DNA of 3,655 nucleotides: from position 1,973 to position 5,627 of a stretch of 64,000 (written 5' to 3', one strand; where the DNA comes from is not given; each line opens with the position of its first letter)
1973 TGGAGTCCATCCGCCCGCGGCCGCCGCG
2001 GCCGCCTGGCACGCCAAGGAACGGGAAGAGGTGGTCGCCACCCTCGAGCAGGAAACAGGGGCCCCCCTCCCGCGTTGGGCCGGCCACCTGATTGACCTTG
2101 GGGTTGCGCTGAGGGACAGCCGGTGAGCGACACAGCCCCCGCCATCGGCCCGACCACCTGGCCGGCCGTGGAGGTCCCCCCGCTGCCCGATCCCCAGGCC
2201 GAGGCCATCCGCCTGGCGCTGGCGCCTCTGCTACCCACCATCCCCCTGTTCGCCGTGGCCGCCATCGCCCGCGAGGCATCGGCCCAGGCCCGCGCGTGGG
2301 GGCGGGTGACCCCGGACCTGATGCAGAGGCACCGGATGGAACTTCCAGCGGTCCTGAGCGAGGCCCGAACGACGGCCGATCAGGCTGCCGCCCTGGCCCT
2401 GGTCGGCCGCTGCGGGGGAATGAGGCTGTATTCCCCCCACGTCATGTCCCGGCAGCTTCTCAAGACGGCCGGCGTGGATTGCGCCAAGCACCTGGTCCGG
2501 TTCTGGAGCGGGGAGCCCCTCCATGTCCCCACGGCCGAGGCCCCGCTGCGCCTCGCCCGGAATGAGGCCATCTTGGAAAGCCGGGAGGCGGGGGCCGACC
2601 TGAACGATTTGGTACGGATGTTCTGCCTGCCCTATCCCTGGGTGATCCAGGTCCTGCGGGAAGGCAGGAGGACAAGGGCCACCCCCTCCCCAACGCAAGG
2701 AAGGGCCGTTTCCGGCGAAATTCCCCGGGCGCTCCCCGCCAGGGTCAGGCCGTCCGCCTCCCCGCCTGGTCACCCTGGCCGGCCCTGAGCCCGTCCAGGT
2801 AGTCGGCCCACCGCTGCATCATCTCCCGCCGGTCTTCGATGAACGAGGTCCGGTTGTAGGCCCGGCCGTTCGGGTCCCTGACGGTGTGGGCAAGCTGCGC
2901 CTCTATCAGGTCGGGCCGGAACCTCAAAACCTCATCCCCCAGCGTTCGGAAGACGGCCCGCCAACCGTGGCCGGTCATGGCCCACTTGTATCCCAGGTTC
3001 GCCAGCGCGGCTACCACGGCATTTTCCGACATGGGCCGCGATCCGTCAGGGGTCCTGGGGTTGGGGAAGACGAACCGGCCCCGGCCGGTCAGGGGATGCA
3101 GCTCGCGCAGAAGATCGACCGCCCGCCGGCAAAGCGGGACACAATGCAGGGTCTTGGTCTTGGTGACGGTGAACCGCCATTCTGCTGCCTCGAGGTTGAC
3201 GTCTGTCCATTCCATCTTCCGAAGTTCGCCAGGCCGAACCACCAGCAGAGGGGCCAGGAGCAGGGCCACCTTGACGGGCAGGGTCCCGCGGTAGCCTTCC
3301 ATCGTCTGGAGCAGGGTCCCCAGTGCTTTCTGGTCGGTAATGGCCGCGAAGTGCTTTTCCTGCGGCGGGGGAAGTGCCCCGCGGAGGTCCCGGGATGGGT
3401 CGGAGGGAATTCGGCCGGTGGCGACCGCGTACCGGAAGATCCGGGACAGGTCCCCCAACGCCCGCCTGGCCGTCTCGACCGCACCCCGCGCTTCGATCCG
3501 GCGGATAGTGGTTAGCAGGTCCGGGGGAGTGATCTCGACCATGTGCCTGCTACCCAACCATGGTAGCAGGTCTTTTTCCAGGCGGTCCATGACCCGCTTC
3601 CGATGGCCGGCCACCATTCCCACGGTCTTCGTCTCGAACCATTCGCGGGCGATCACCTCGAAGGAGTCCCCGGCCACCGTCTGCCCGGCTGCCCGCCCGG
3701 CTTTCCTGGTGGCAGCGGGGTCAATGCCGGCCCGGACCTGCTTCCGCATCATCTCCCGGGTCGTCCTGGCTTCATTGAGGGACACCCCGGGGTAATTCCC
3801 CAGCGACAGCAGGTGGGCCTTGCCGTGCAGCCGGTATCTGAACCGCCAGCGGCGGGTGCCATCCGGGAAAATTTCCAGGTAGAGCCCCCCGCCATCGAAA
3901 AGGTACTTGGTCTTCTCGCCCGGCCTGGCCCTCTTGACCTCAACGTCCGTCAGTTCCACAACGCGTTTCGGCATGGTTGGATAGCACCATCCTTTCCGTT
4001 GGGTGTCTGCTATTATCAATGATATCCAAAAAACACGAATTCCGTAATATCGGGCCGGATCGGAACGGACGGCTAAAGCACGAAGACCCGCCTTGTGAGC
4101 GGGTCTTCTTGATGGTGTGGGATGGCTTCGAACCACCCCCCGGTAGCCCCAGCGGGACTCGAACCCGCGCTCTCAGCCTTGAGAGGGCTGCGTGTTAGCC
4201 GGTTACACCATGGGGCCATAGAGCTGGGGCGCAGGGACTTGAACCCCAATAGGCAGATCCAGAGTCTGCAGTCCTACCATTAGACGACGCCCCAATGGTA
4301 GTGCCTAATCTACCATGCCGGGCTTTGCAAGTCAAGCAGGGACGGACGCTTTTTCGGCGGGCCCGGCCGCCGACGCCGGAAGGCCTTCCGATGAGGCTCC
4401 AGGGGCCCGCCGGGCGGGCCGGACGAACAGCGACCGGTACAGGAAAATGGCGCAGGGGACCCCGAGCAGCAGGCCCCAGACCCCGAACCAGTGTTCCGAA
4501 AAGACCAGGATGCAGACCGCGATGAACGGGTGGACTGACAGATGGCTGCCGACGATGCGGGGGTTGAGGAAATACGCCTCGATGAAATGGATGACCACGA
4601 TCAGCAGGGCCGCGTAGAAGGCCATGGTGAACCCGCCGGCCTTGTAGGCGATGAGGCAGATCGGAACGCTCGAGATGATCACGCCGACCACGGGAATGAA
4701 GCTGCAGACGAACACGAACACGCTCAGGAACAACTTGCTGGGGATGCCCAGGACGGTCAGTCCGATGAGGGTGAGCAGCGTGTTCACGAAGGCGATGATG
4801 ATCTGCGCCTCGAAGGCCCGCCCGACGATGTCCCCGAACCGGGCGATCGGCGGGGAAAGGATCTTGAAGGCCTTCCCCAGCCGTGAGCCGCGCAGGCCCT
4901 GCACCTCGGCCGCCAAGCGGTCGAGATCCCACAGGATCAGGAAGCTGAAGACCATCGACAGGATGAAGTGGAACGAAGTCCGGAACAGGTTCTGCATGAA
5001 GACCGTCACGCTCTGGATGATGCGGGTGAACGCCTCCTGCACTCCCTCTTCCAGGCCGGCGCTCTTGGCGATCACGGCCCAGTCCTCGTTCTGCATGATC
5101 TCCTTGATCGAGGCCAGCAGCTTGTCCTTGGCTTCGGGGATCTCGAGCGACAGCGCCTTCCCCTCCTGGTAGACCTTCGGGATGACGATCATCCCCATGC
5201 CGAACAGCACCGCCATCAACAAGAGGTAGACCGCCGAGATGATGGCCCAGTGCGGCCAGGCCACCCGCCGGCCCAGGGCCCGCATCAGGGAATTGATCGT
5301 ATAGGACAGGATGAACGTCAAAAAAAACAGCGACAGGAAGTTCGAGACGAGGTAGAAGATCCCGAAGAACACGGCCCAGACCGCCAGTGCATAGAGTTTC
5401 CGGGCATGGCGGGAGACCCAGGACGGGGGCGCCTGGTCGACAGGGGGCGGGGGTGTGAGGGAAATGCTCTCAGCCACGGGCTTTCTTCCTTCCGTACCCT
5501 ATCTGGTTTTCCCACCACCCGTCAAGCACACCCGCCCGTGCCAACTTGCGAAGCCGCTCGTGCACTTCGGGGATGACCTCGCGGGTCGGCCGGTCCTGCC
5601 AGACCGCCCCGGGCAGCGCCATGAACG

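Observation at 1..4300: Terminus of a tRNA-Glu-associated integrative element carrying a phage-like regulatory module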

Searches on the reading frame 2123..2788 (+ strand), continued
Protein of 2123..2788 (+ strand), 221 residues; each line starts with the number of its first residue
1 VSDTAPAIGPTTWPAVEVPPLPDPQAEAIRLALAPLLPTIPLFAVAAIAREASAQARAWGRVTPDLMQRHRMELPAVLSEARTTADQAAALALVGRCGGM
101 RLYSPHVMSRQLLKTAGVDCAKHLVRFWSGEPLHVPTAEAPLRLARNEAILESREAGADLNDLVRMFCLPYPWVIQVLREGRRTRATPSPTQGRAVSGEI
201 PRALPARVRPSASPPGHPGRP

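Call 90: search_dna_similar(query=P0003, collection=plasmids, mode=protein, max_evalue=0.001, max_rows=15)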
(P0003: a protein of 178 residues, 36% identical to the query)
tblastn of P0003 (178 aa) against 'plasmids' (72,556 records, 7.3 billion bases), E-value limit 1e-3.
Records with a match: 8; places in all: 8; records where one place covers at least 80% of the query: 0.
Best place of each record, by identity: <60% 8.
By first word of the organism name: Klebsiella 4; Enterobacter 4.
By predicted mobility (MOB-suite, as given by PLSDB): conjugative 7; mobilizable 1.
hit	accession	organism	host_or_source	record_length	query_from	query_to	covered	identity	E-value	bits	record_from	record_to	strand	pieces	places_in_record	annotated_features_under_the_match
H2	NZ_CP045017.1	Klebsiella pneumoniae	Homo sapiens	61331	48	135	49%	29.0%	6e-4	47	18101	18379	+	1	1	hypothetical protein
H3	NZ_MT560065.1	Klebsiella pneumoniae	-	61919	48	135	49%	29.0%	6e-4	47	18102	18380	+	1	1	hypothetical protein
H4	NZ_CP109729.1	Enterobacter roggenkampii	-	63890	48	135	49%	29.0%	6e-4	47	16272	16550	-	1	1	hypothetical protein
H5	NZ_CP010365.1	Enterobacter hormaechei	Homo sapiens,Biliary fluid,bodily fluid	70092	48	135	49%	29.0%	6e-4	47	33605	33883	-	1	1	hypothetical protein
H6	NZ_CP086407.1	Enterobacter roggenkampii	water,water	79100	48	135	49%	29.0%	6e-4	47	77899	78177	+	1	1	hypothetical protein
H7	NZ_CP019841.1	Enterobacter roggenkampii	culture,sewage water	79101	48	135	49%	29.0%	6e-4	47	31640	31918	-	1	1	hypothetical protein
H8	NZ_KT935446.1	Klebsiella pneumoniae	-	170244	48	135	49%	29.0%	6e-4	47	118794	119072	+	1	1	hypothetical protein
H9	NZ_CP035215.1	Klebsiella michiganensis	Homo sapiens,Rectal Swab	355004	48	135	49%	29.0%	6e-4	47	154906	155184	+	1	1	hypothetical protein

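Call 91: get_annotated_region(hit=H1, flank=9000)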
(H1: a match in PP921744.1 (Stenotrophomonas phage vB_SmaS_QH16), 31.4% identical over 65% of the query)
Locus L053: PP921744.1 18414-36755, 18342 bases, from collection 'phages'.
description: Stenotrophomonas phage vB_SmaS_QH16, complete genome.
organism: Stenotrophomonas phage vB_SmaS_QH16 (NCBI taxid 3237192)
taxonomy: Viruses; Duplodnaviria; Heunggongvirae; Uroviricota; Caudoviricetes
host: Stenotrophomonas maltophilia 981; source: hospital sewage; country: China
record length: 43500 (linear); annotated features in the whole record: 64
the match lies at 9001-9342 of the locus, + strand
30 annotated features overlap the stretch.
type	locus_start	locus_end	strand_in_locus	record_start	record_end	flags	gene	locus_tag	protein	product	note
CDS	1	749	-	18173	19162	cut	-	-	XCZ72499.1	hypothetical protein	-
CDS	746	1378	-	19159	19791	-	-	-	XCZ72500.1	exonuclease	-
CDS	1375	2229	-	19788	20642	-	-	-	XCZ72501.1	ERF superfamily protein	-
CDS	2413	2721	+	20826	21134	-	-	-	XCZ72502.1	hypothetical protein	-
CDS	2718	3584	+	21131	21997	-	-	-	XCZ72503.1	DnaD-like primosome initiator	-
CDS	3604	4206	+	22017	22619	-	-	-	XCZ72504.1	RusA-like resolvase/endonuclease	-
CDS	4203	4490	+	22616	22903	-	-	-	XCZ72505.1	hypothetical protein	-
CDS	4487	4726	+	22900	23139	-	-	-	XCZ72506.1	hypothetical protein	-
CDS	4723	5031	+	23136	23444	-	-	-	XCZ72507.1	hypothetical protein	-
CDS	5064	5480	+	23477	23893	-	-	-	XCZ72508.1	hypothetical protein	-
CDS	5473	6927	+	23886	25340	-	-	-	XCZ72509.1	hypothetical protein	-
CDS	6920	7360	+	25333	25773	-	-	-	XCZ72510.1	hypothetical protein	-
CDS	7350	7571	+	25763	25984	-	-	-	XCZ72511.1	hypothetical protein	-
CDS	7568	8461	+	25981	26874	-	-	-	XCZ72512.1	hypothetical protein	-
CDS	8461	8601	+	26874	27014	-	-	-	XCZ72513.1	hypothetical protein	-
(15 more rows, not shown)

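Call 97: search_protein_families(library=pfam, alignment_id=A2, max_evalue=0.01)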
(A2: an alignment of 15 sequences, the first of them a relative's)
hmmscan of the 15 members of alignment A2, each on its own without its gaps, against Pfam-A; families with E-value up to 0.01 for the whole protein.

A. member 1, P0001 (221 aa): 1 family
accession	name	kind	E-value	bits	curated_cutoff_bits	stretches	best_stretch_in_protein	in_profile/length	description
PF08765.17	Mor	-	3.8e-06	27.3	24.9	1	110-185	25-99/107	Mor transcription activator family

B. families by the number of members that match (of 15 scanned): 3 families
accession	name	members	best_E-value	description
PF08765.17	Mor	15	2.7e-14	Mor transcription activator family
PF13384.12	HTH_23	2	0.0001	Homeodomain-like domain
PF04255.20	DUF433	1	0.0079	Protein of unknown function (DUF433)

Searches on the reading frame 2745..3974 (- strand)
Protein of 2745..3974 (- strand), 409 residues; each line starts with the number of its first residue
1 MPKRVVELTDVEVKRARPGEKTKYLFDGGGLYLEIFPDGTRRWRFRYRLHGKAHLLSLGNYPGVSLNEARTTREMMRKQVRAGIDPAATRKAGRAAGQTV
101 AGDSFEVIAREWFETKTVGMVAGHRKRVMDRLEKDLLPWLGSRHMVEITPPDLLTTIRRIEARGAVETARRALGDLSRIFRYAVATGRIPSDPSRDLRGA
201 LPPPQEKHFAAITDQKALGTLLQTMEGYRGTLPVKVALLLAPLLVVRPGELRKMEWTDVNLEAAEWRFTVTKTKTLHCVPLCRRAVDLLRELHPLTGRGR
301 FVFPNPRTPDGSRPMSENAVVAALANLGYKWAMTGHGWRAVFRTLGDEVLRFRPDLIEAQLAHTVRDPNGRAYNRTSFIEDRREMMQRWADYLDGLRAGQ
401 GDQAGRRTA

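Call 5: search_protein_families(library=pfam, proteins=[window:2745-3974:-], max_evalue=0.1)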
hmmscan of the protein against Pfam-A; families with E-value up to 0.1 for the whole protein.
window:2745-3974:- (409 aa): 3 families
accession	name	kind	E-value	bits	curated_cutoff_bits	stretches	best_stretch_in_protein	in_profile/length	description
PF22022.2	Phage_int_M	-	4.6e-32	110.6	27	1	105-200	1-96/96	Phage integrase central domain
PF13356.12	Arm-DNA-bind_3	-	3.1e-25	88.5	27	1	8-92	1-82/83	Arm DNA-binding domain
PF00589.27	Phage_integrase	-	7e-09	36.1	27.1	1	215-342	5-136/172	Phage integrase family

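Call 6: search_protein_families(library=phrogs, proteins=[window:2745-3974:-], max_evalue=0.1)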
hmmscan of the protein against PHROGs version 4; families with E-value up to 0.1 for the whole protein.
window:2745-3974:- (409 aa): 9 families
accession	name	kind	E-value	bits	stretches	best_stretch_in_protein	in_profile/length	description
phrog_1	-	integration and excision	6.2e-55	188.6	1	1-402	85-460/611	integrase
phrog_3423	-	unknown function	1.5e-40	139.7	1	1-155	1-155/157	-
phrog_4710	-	unknown function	5.7e-33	115.3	1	82-274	4-195/211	-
phrog_216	-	integration and excision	5.8e-15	56.2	1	210-397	53-248/301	integrase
phrog_14880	-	unknown function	9e-12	45.7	1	351-395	10-54/57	-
phrog_24775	-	unknown function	1.1e-10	42.6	1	333-401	28-94/101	-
phrog_37801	-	unknown function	2.7e-07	31.6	1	355-394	30-69/73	-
phrog_32081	-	unknown function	0.00065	20.5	1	7-32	2-27/56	-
phrog_7244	-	integration and excision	0.0054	17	1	140-260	110-224/263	integrase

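Call 8: find_encoding_contigs(protein=window:2745-3974:-, flank=10000, max_places=10)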
Protein window:2745-3974:- (409 aa): no gene with exactly this product is on record in the collection.

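Call 17: search_protein_families(library=padloc, proteins=[window:2745-3974:-], max_evalue=0.1)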
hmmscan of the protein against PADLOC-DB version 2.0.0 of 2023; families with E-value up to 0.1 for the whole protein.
window:2745-3974:- (409 aa): 0 families

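Call 18: search_protein_families(library=ncbifam, proteins=[window:2745-3974:-], max_evalue=0.1)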
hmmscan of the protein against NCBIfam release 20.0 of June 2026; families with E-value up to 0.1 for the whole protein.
window:2745-3974:- (409 aa): 2 families
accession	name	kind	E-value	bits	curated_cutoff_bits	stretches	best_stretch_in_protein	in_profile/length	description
NF007246.0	PRK09692.1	domain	2.7e-67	227.2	434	1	3-394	3-394/413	integrase domain-containing protein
TIGR02225.1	recomb_XerD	equivalog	0.042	13.2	329.6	1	139-291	31-182/290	site-specific tyrosine recombinase XerD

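Call 83: find_related_loci(query=window:2745-3974:-, collection=viral_contigs, flank=10000)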
Query window:2745-3974:- (409 aa) in viral_contigs; peptide patterns used: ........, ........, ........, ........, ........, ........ (x = any residue, [..] = any of these).
31 stretches matched a pattern; 27 encode a relative of the query (tblastn E <= 1e-3); 27 distinct loci.
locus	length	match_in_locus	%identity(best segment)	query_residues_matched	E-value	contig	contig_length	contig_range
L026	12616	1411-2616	49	4-397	3e-118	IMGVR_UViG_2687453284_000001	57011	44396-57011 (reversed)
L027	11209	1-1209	48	6-400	1e-116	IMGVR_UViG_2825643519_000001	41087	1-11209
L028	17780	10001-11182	48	8-399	2e-109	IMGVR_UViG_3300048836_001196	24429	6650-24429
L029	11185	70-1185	50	27-398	4e-106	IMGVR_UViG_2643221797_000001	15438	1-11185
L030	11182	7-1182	48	8-397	4e-105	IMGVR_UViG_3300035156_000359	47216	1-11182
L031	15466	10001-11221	46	8-398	1e-104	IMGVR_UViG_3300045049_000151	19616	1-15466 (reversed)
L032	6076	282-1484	47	1-399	3e-103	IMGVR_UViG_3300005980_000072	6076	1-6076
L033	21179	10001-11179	45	8-399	5e-103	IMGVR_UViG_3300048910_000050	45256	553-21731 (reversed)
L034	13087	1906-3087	45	8-400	1e-102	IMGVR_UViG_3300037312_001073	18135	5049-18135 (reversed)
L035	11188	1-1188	45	1-399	2e-101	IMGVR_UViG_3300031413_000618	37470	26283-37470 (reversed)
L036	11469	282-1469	45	1-399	2e-101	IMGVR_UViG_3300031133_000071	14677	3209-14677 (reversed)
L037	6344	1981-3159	45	8-399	2e-101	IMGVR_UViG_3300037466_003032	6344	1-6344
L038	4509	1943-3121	45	8-399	9e-102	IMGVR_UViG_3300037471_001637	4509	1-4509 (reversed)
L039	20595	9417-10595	45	8-399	2e-101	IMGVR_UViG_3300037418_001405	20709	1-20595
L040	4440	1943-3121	45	8-399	8e-102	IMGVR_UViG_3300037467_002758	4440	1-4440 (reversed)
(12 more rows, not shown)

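Call 92: search_dna_similar(query=window:2745-3974:-, collection=phages, mode=protein, max_evalue=1e-10, max_rows=25)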
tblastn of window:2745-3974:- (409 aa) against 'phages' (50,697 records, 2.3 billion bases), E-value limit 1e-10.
Records with a match: 292; places in all: 293; records where one place covers at least 80% of the query: 275.
Best place of each record, by identity: <60% 292.
By first word of the organism name: Pseudomonas 35; Acinetobacter 35; Escherichia 34; Salmonella 30; Vibrio 25; Rhodobacter 23; Klebsiella 14; Enterobacteria 12; Ruegeria 10; Campylobacter 9; and 26 more.
By host as written in the record: - 23; Rhodobacter capsulatus YW1 23; Pseudomonas aeruginosa 20; Escherichia coli 17; Acinetobacter baumannii 15; Ruegeria pomeroyi DSS-3 10; Vibrio anguillarum strain BA35 10; Klebsiella pneumoniae 6; and 113 more.
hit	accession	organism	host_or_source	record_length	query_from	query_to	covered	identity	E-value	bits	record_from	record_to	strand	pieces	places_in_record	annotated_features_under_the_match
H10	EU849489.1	Stenotrophomonas phage S1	-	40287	8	400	96%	51.0%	7e-114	371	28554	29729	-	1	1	gp28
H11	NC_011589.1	Stenotrophomonas phage S1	Stenotrophomonas maltophilia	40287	8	400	96%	51.0%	7e-114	371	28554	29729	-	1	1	integrase arm-type DNA-binding domain-containing protein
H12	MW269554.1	Achromobacter phage vB_AchrS_AchV4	-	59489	8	401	96%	40.5%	4e-73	254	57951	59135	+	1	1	DNA-binding domain-containing integrase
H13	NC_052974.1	Achromobacter phage vB_AchrS_AchV4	-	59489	8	401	96%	40.5%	4e-73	254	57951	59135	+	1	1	DNA-binding domain-containing integrase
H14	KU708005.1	Pseudomonas phage phiAH14b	Pseudomonas sp. ANT_H14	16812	5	409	99%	39.3%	5e-71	248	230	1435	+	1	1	integrase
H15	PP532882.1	Acinetobacter phage Abau_Attikon1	Acinetobacter baumannii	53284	1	398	97%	39.6%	6e-77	265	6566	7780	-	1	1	integrase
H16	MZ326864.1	Alcaligenes phage Piluca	Alcaligenes faecalis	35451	1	398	97%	39.1%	6e-76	262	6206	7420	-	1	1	tyrosine integrase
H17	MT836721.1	Bacteriophage sp.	human fecal samples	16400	8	399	96%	37.9%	8e-64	227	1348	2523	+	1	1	record has no annotation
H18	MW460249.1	Pseudomonas phage Itty13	Pseudomonas aeruginosa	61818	8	393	94%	38.4%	5e-70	245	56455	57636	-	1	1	integrase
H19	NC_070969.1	Pseudomonas phage Itty13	Pseudomonas aeruginosa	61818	8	393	94%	38.4%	5e-70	245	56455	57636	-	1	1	integrase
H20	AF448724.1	Sinorhizobium phage PBC5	Sinorhizobium meliloti 2011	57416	1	396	97%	36.8%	2e-65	231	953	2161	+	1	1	orf1: unknown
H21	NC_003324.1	Sinorhizobium phage PBC5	Sinorhizobium meliloti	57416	1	396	97%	36.8%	2e-65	231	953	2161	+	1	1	integrase arm-type DNA-binding domain-containing protein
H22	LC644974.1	Komagataeibacter phage phiKM1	Komagataeibacter maltaceti NBRC 14815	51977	5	396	96%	37.0%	6e-65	230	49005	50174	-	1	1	integrase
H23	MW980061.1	Rhizobium phage RHph_X2_30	Sinorhizobium americanum X2_30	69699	6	397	96%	36.5%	7e-60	216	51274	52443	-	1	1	integrase protein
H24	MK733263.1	Yersinia phage YeP5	Yersinia enterocolitica JL2002-6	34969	6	403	97%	35.6%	6e-65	230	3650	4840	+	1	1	integrase | hypothetical protein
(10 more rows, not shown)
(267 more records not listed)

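Call 93: get_annotated_region(hit=H11, flank=9000)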
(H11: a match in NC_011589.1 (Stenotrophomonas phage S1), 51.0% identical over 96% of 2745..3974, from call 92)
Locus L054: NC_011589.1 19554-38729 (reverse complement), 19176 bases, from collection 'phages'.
description: Stenotrophomonas phage S1, complete genome.
organism: Stenotrophomonas phage S1 (NCBI taxid 573591)
taxonomy: Viruses; Duplodnaviria; Heunggongvirae; Uroviricota; Caudoviricetes
host: Stenotrophomonas maltophilia; source: -; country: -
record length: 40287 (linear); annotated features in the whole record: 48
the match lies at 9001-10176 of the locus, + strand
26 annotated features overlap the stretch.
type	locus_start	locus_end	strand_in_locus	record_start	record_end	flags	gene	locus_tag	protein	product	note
CDS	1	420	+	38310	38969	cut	-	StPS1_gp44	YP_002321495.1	transcriptional repressor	-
CDS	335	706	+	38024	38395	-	-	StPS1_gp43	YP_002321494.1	hypothetical protein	-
CDS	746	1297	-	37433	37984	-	-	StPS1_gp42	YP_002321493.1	DUF4124 domain-containing protein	-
CDS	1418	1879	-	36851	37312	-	-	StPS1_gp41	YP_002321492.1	putative MSF protein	-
CDS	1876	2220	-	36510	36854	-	-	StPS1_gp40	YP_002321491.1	hypothetical protein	-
CDS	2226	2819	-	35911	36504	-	-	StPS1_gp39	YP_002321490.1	hypothetical protein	-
CDS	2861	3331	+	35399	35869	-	-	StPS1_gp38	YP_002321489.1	hypothetical protein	-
CDS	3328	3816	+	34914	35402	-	-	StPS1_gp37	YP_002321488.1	hypothetical protein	-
CDS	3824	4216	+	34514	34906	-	-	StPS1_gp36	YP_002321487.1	hypothetical protein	-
CDS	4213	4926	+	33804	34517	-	-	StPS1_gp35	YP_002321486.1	hypothetical protein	-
CDS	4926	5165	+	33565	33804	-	-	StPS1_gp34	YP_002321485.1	hypothetical protein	-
CDS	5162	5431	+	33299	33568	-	-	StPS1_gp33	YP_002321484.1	hypothetical protein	-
CDS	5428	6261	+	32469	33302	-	-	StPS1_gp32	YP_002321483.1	putative methylase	-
CDS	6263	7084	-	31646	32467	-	-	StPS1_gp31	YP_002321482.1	hypothetical protein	-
CDS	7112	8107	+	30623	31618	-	-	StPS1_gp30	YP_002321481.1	phosphoadenosine phosphosulfate reductase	-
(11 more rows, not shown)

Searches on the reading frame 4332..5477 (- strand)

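Call 18: search_protein_families(library=ncbifam, proteins=[window:4332-5477:-], max_evalue=0.1)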
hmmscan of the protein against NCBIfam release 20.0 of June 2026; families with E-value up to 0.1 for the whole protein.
window:4332-5477:- (381 aa): 2 families
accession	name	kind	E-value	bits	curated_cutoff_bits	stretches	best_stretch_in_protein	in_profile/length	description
TIGR02872.1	spore_ytvI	equivalog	1.2e-21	77.5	198.15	1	28-345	3-331/341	sporulation integral membrane protein YtvI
NF008930.0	PRK12287.1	subfamily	8.5e-09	35.5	318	1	42-346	28-321/344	AI-2E family transporter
